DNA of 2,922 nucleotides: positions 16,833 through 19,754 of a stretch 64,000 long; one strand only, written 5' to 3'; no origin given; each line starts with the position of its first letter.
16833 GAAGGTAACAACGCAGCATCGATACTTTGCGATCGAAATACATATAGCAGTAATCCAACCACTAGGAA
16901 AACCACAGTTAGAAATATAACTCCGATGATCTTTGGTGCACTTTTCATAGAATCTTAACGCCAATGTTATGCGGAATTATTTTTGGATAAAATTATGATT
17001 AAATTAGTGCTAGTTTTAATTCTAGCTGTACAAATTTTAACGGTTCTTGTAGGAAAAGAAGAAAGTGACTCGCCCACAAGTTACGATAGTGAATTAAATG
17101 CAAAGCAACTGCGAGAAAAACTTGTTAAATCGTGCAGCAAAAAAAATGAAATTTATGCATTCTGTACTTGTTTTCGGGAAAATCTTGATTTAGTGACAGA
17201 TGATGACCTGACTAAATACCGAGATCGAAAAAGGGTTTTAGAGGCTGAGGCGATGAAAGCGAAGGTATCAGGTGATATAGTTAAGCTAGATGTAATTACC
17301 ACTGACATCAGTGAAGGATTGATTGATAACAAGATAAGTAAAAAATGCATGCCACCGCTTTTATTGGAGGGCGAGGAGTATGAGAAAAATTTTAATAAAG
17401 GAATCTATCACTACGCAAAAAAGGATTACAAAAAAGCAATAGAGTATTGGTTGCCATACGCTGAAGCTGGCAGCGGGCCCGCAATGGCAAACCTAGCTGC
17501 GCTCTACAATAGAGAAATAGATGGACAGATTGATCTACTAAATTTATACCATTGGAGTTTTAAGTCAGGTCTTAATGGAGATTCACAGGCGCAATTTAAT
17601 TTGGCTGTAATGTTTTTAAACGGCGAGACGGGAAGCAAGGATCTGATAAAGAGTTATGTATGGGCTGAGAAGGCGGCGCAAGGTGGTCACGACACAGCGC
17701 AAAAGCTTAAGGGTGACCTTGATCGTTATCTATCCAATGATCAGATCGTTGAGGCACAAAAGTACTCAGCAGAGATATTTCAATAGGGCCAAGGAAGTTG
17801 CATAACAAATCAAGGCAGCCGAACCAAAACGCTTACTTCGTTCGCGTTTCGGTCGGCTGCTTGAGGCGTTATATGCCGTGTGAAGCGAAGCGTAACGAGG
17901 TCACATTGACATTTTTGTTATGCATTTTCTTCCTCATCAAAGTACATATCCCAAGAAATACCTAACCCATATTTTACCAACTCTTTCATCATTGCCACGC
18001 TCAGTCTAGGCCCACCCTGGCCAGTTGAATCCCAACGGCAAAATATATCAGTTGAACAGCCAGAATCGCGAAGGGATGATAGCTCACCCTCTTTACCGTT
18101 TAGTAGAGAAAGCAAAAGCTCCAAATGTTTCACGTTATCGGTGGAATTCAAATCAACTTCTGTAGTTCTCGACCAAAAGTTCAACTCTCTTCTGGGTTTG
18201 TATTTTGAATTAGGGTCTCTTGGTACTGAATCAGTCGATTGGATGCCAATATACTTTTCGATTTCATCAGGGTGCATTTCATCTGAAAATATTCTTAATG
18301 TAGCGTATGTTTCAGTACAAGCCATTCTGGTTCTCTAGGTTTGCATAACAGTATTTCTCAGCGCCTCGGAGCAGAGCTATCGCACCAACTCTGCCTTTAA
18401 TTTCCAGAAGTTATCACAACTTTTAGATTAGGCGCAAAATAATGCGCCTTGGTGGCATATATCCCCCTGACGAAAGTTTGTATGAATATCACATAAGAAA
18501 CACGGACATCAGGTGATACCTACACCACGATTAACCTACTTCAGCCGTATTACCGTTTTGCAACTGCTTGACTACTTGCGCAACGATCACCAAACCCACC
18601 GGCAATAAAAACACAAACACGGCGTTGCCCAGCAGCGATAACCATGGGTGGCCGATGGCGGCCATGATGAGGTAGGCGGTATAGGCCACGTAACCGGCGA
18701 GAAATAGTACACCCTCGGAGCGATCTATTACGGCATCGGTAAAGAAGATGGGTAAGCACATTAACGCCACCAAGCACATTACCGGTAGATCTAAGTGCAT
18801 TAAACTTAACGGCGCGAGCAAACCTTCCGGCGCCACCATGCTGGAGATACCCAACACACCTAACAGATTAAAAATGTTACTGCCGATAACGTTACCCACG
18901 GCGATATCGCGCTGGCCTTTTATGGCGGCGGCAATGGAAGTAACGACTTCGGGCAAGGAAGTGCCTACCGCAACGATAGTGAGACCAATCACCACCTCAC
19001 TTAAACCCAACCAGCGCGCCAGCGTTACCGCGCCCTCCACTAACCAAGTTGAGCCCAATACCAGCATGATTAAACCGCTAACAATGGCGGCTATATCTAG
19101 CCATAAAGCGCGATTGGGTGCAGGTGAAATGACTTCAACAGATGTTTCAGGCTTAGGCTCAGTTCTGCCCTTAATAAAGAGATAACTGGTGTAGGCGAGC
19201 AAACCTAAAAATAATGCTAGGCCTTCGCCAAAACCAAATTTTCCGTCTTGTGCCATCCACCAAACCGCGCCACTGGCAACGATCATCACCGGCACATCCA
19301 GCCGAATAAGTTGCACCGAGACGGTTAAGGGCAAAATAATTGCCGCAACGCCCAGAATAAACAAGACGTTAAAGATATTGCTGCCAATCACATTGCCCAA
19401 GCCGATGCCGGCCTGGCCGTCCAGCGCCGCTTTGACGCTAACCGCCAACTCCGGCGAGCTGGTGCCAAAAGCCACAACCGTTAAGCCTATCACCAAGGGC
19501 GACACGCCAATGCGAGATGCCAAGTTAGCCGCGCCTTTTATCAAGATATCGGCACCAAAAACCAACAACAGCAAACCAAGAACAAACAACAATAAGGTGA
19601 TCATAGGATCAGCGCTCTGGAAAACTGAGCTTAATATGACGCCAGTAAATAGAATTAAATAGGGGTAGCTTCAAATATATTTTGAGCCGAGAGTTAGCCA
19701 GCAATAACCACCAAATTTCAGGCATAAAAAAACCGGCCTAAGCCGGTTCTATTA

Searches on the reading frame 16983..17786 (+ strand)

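Call 87: search_protein_families(library=pfam, proteins=[window:16983-17786:+], max_evalue=0.001)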
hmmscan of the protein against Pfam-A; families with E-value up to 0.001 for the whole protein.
window:16983-17786:+ (267 aa): 1 family
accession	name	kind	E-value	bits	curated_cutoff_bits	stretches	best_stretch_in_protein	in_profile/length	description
PF08238.18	Sel1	-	1.1e-08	35.7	30.7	1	201-236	1-36/36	Sel1 repeat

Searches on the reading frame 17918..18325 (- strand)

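Call 87: search_protein_families(library=pfam, proteins=[window:17918-18325:-], max_evalue=0.001)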
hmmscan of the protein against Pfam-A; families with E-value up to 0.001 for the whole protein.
window:17918-18325:- (135 aa): 1 family
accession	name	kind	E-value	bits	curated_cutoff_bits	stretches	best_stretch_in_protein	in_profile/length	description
PF14106.11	DUF4279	-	3.6e-08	34.1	25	1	13-123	1-114/116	Domain of unknown function (DUF4279)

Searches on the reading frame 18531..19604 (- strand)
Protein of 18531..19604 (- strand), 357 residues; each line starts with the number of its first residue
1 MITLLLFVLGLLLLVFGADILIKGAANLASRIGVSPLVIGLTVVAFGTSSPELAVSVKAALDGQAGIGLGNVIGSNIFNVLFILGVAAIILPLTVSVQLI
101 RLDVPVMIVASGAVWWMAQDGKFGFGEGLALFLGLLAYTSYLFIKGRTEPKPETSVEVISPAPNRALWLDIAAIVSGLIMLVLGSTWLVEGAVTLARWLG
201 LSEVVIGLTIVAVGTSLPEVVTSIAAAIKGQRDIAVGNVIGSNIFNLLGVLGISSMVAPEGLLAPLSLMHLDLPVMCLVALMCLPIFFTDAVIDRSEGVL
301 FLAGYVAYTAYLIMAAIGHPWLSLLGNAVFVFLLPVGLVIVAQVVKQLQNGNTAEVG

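Call 87: search_protein_families(library=pfam, proteins=[window:18531-19604:-], max_evalue=0.001)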
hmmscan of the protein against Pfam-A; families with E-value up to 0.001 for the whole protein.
window:18531-19604:- (357 aa): 1 family
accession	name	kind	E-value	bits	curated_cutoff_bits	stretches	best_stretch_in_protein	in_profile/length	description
PF01699.29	Na_Ca_ex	-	1.3e-64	217.1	24.9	2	171-313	3-150/151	Sodium/calcium exchanger protein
